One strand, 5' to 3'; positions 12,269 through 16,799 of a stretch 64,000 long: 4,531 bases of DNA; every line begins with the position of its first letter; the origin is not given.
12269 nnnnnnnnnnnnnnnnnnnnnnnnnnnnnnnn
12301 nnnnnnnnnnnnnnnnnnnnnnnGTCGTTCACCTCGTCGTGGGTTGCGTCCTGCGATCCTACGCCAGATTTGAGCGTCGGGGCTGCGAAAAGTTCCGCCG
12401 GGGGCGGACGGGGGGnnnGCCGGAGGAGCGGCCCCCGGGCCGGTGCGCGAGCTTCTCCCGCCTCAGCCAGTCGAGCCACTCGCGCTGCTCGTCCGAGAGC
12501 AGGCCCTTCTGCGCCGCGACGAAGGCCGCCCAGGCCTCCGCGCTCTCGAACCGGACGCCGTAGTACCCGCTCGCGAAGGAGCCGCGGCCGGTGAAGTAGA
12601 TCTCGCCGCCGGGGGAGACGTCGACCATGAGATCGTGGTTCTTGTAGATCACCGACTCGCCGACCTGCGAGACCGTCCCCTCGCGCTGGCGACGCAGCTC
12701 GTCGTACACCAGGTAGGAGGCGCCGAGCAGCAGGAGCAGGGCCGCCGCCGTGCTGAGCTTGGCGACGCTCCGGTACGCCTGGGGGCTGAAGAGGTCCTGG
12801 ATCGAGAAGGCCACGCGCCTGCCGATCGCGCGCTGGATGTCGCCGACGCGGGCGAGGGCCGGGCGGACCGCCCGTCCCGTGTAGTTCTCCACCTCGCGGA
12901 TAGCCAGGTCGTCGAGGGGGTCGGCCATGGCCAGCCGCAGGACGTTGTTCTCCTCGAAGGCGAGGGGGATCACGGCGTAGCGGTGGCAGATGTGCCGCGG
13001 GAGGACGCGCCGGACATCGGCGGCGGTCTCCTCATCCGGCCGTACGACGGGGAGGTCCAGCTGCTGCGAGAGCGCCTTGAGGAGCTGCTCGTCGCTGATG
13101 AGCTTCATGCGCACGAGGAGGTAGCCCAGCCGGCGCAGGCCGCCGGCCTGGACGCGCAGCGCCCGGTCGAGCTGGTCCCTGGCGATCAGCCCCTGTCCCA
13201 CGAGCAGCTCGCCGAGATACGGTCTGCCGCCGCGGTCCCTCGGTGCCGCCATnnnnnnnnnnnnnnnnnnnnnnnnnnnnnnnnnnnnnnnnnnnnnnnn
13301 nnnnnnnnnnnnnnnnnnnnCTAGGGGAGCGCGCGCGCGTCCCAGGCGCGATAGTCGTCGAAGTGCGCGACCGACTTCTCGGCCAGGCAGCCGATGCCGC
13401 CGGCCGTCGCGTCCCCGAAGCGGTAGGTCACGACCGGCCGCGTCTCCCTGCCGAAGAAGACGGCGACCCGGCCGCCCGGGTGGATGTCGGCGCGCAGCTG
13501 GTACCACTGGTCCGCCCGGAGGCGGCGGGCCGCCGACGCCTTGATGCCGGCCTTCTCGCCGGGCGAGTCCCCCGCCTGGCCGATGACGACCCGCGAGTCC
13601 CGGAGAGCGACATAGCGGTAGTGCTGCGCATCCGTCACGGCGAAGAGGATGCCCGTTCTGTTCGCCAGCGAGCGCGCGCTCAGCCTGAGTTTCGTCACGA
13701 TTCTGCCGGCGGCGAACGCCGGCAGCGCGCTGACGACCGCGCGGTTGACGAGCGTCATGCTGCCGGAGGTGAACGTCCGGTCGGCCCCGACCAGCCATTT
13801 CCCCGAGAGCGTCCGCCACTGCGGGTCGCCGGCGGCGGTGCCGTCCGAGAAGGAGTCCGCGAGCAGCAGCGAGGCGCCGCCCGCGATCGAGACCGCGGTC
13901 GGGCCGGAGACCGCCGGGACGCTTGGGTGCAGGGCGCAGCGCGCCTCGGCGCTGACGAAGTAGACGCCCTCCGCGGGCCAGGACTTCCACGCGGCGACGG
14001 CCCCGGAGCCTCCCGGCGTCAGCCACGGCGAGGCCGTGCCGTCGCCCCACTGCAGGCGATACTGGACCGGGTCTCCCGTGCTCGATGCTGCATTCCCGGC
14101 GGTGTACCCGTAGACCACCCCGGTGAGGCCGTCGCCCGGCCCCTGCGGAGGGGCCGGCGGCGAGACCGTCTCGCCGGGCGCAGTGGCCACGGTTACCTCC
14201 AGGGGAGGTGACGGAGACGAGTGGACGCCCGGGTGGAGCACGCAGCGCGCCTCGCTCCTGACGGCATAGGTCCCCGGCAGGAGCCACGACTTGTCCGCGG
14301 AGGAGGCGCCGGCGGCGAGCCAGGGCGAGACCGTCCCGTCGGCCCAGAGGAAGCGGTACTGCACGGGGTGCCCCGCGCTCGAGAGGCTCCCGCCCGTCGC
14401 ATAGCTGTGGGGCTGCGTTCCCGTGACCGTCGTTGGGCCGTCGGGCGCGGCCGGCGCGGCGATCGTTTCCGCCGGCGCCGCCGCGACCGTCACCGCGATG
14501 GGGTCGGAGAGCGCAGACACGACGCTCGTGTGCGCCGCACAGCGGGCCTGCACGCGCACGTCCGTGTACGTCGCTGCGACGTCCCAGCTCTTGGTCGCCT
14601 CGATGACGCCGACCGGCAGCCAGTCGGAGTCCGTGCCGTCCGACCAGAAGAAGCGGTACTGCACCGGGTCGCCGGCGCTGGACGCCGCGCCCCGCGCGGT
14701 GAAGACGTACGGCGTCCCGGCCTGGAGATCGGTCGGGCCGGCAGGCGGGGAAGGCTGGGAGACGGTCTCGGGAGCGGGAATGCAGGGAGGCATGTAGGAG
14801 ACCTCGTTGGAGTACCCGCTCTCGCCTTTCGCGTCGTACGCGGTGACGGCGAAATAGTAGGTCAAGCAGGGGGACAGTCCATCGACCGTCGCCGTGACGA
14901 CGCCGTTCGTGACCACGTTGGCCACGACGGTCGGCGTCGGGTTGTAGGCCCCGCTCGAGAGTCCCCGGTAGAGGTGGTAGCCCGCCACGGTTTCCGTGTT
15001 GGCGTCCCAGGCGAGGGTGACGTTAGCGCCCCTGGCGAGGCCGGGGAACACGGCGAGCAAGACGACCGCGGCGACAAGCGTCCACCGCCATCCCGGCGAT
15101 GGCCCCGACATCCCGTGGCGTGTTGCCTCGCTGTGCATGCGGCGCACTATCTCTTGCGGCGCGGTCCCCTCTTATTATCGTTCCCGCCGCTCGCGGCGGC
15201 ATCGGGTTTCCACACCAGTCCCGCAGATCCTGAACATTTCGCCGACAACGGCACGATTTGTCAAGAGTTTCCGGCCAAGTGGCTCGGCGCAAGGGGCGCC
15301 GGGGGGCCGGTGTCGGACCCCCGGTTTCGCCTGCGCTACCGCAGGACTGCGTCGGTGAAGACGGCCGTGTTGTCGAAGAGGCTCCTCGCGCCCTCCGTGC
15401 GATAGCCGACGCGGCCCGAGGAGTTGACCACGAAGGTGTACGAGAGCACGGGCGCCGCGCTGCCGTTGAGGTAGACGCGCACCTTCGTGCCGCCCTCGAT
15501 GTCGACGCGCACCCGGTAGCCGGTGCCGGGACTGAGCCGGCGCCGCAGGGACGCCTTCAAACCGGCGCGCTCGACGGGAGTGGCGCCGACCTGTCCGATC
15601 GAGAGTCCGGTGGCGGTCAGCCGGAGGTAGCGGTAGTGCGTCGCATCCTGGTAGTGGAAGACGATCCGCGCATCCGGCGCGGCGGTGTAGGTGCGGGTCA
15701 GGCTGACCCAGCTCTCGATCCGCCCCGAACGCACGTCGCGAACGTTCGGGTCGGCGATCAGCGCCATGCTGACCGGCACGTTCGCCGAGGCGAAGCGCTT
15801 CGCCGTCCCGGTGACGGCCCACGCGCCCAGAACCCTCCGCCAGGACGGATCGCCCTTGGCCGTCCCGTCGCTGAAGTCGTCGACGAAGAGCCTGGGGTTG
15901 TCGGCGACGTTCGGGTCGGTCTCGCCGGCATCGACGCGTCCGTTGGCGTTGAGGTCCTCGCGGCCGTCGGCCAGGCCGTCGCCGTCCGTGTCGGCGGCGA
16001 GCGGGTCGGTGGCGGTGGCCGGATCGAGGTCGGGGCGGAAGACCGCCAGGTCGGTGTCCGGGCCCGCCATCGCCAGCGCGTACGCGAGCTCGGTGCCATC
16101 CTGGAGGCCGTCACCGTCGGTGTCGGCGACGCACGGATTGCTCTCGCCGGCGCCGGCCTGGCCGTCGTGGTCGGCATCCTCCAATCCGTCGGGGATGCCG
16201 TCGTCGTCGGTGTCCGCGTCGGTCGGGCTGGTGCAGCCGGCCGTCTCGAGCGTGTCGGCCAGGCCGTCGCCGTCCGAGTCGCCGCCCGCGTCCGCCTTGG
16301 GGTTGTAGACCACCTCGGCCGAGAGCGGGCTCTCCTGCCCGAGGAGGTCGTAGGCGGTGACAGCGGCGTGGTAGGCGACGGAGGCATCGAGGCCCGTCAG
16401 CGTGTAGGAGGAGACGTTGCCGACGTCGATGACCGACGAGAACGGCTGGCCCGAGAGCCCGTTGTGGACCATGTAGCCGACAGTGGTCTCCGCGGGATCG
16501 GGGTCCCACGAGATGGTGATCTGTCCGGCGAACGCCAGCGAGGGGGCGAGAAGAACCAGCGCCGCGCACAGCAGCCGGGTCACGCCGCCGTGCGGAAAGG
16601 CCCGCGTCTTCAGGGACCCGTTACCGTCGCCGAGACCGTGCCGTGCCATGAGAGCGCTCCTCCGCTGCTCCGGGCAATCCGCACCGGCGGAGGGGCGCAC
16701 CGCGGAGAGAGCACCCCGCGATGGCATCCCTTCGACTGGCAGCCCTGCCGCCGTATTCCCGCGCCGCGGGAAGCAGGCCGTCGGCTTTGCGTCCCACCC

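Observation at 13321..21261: Four adjacent secreted FN3-initiated modular proteins; three share an unrecognised roughly 175-aa C-terminal domain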

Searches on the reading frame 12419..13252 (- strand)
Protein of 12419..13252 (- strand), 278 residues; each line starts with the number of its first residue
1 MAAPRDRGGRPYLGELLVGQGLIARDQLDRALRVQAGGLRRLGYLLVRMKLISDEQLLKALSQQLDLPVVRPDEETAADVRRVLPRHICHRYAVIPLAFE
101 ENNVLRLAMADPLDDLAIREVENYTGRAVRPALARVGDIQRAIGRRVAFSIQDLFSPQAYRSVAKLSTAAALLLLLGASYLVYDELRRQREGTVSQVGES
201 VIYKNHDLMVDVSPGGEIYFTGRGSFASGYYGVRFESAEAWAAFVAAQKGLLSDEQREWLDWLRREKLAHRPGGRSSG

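Call 17: search_protein_families(library=ncbifam, proteins=[window:12419-13252:-], max_evalue=0.00001)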
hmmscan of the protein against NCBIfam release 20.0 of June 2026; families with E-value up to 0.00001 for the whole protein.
seq(278 aa): 4 families
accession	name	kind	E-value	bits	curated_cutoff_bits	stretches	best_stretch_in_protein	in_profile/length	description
NF012033.0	PRK15489.1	equivalog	1.4e-19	69.7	537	1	11-143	491-623/703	glycosyl transferase family protein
NF008411.1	PRK11234.1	equivalog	9.1e-18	64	1170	1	11-142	482-612/723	cyclic di-3',5'-guanylate-activated glycosyltransferase NfrB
NF053729.1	c-di-GMP_motif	domain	4e-14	52.1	38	1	13-64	2-53/53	cyclic di-GMP-binding domain-containing protein, MshE-related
TIGR02538.1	type_IV_pilB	equivalog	2.3e-11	43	675.65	1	13-152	2-141/564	type IV-A pilus assembly ATPase PilB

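Call 72: find_related_loci(query=window:12419-13252:-, collection=genome_contigs, flank=10000)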
Query seq(278 aa) (278 aa) in genome_contigs; peptide patterns used: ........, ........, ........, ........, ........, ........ (x = any residue, [..] = any of these).
156 stretches matched a pattern; 17 encode a relative of the query (tblastn E <= 1e-3); 17 distinct loci.
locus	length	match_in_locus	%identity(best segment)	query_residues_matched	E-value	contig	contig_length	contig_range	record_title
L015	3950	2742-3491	44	13-262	2e-75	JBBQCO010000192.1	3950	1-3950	MAG: Desulfobulbales bacterium isolate Co_metawrap_1229 Cmw_1229_k141_3012498_length_3950_cov_10.0000, whole genome shot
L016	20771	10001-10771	45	1-262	8e-75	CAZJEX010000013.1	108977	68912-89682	MAG TPA_asm: uncultured Desulfobulbus sp. isolate SRP302447_co4_640 genome assembly, contig: NODE_619_length_108977_cov_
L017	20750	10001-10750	44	13-262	8e-75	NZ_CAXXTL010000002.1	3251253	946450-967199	MAG: uncultured Desulfobulbus sp. isolate 488ba005-bef4-404b-a7aa-59c4f49eb36e contig_2, whole genome shotgun sequence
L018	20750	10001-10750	44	13-262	8e-74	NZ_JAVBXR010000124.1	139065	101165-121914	MAG: Desulfobulbus sp. isolate GS12 85, whole genome shotgun sequence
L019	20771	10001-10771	44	1-262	2e-73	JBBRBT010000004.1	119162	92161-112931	MAG: Desulfobulbales bacterium isolate Co_metawrap_2357 Cmw_2357_k141_10426714_length_119162_cov_12.9996, whole genome s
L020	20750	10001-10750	44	13-262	3e-73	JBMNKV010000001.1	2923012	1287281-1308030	MAG: Desulfobulbus sp. isolate SBF912LR0FQ0009 contig_61008, whole genome shotgun sequence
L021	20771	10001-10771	42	1-262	4e-72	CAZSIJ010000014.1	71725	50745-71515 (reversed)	MAG TPA_asm: uncultured Desulfobulbus sp. isolate binchicken_co2_65 genome assembly, contig: NODE_195_length_71725_cov_1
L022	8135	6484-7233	46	13-262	3e-72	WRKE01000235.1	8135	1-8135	MAG: Proteobacteria bacterium isolate Nt197P4bin9 JGI24705J35276_12236474, whole genome shotgun sequence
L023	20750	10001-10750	42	13-262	8e-72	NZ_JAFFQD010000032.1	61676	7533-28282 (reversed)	Desulfogranum marinum strain DSM 2058 NODE_32_length_61676_cov_27.3865, whole genome shotgun sequence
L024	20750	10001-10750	42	13-262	4e-70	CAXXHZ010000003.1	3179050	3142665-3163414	MAG: uncultured Desulfobulbus sp. isolate bd6dbf35-2021-44f6-84f6-768688d3149b genome assembly, contig: contig_3, whole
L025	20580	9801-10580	42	13-272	5e-70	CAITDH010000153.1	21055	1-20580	MAG: uncultured Desulfobulbaceae bacterium isolate Kiruna2_bin-2539 genome assembly, contig: bin-2539:153/377, whole gen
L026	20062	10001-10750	41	13-262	3e-67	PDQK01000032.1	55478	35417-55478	MAG: Desulfobulbus propionicus isolate DOLZORAL124_48_34 DolZOral124_scaffold_665, whole genome shotgun sequence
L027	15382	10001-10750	45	13-262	4e-67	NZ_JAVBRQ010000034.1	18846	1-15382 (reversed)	MAG: Desulfobulbus sp. isolate EPI_MAG_00199 c_000002215340, whole genome shotgun sequence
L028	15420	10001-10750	45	13-262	4e-67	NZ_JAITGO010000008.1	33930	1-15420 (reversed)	MAG: Desulfobulbus sp. isolate Pc512_bin139 k119_3132324, whole genome shotgun sequence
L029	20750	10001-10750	44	13-262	3e-66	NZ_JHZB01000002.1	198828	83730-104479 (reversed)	Desulfobulbus elongatus DSM 2908 Q362DRAFT_scaffold00002.2_C, whole genome shotgun sequence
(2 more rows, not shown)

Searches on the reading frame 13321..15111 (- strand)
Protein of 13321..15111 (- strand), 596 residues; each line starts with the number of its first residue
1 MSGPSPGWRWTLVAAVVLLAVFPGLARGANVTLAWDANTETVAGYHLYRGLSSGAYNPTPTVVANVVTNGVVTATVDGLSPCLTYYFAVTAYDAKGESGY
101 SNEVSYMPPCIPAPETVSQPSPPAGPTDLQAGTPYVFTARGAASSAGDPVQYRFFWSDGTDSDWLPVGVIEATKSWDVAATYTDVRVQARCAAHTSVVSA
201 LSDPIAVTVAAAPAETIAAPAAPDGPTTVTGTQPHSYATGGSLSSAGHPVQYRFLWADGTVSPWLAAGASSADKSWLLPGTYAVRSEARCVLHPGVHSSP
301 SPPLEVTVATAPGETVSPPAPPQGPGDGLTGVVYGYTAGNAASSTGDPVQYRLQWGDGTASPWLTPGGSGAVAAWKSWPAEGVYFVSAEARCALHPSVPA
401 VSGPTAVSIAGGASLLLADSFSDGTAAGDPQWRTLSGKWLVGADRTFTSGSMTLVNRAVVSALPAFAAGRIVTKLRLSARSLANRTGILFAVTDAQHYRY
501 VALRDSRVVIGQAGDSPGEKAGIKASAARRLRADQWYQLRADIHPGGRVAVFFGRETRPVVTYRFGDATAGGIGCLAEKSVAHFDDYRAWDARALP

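Call 3: search_protein_families(library=pfam, proteins=[window:13321-15111:-], max_evalue=0.1)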
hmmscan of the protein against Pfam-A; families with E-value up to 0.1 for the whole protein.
window:13321-15111:- (596 aa): 5 families
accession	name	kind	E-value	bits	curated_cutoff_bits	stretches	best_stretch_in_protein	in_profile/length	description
PF18911.6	PKD_4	-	1.5e-07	31.8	27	0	218-285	2-65/85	PKD domain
PF00041.27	fn3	-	3.8e-07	30.7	25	1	30-104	15-81/84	Fibronectin type III domain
PF16656.11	Pur_ac_phosph_N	-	0.0055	17.7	30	1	31-102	15-87/93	Purple acid Phosphatase, N-terminal domain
PF10342.15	Kre9_KNH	-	0.035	15.3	24.6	0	28-102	11-90/94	Kre9/KNH-like N-terminal Ig-like domain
PF23826.1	DUF7196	-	0.067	13.8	27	0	339-391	9-46/68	Domain of unknown function (DUF7196)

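Call 4: search_protein_families(library=ncbifam, proteins=[window:13321-15111:-], max_evalue=0.1)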
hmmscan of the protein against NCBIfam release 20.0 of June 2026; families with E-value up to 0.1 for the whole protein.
window:13321-15111:- (596 aa): 0 families

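Call 71: list_cluster_members(proteins=[window:13321-15111:-, window:15336-16649:-, window:16989-18134:-, window:18277-21261:-, P0005, P0012, P0015, P0022, P0009, P0019])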
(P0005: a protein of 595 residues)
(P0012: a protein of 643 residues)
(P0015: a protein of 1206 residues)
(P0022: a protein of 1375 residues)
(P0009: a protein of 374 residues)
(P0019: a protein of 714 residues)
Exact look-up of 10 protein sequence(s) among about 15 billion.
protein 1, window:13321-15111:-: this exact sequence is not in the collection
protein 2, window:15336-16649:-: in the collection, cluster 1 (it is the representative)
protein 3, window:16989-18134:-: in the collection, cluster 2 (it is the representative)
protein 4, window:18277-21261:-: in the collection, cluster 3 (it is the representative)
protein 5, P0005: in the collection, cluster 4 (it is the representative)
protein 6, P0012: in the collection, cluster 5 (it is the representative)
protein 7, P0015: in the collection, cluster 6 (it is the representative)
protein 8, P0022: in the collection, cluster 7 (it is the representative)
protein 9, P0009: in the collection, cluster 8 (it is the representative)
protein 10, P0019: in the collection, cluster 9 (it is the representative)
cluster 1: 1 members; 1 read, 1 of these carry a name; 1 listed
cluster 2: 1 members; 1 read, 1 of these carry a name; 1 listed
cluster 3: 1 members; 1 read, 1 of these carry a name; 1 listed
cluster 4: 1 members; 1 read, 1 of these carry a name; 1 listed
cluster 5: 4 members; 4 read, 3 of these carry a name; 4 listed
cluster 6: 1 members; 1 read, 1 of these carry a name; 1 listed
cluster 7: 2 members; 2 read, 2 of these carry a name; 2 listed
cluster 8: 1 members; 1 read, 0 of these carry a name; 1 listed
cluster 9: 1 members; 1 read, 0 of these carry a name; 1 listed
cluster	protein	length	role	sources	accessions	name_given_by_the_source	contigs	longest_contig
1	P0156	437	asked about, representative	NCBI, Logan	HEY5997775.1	MAG TPA: hypothetical protein VI078_00540 [bacterium]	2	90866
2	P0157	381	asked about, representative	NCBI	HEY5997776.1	MAG TPA: choice-of-anchor D domain-containing protein [bacterium]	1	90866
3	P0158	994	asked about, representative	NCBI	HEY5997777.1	MAG TPA: hypothetical protein VI078_00550 [bacterium]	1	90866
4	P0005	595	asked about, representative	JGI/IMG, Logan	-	hypothetical protein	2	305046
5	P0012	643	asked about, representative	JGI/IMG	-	hypothetical protein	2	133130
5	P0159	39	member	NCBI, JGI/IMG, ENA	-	hypothetical protein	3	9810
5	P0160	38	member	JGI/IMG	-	hypothetical protein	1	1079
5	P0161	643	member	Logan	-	-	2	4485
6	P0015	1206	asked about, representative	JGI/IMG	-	uncharacterized repeat protein (TIGR01451 family)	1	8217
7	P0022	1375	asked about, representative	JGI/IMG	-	parallel beta-helix repeat protein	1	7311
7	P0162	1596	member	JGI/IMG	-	parallel beta-helix repeat protein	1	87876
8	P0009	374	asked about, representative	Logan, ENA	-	-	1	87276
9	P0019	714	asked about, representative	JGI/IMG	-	-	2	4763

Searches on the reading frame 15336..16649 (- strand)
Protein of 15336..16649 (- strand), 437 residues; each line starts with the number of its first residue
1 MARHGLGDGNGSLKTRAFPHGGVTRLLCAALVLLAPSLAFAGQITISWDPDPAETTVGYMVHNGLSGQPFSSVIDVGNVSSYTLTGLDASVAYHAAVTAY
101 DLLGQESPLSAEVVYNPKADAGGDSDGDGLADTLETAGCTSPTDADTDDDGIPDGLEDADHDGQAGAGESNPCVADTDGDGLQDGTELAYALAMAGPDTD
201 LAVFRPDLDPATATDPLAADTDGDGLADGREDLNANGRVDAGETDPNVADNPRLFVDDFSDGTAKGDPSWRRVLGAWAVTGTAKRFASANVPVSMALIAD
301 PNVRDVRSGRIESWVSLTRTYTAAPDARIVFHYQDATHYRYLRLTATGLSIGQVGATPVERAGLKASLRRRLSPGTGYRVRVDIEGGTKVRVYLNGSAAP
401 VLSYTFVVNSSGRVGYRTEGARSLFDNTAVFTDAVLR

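Call 3: search_protein_families(library=pfam, proteins=[window:15336-16649:-], max_evalue=0.1)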
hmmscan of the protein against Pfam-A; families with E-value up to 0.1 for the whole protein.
window:15336-16649:- (437 aa): 2 families
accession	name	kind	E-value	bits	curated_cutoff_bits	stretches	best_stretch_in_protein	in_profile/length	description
PF18884.5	TSP3_bac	-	3.6e-05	24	25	1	176-190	1-15/22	Bacterial TSP3 repeat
PF00041.27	fn3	-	6.4e-05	23.5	25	1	43-111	15-79/84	Fibronectin type III domain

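Call 4: search_protein_families(library=ncbifam, proteins=[window:15336-16649:-], max_evalue=0.1)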
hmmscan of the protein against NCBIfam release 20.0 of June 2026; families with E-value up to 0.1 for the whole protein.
window:15336-16649:- (437 aa): 2 families
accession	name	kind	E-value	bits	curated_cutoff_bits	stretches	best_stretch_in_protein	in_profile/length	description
NF033765.2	gliding_CglD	equivalog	3e-24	84.9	400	2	194-252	262-320/1124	adventurous gliding motility lipoprotein CglD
NF047639.1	throspo3_MtsD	equivalog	0.099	10.7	800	1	123-189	459-522/651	cell-cell cohesion protein MtsD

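Call 29: find_encoding_contigs(protein=window:15336-16649:-, flank=10000, max_places=4)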
Protein window:15336-16649:- (437 aa): 2 contigs read that carry it; 2 places shown.
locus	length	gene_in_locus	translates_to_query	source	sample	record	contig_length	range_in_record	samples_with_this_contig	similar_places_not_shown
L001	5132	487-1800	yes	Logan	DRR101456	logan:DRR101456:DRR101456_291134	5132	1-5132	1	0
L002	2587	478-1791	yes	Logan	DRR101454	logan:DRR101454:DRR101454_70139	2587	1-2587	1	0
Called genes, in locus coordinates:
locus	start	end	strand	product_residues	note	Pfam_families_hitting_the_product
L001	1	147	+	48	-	?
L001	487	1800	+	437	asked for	-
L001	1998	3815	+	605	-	PF00041:fn3 (faint), PF18911:PKD_4 (faint)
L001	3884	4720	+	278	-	PF05157:MshEN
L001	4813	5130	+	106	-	?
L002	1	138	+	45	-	?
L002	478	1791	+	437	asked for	-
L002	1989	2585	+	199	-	?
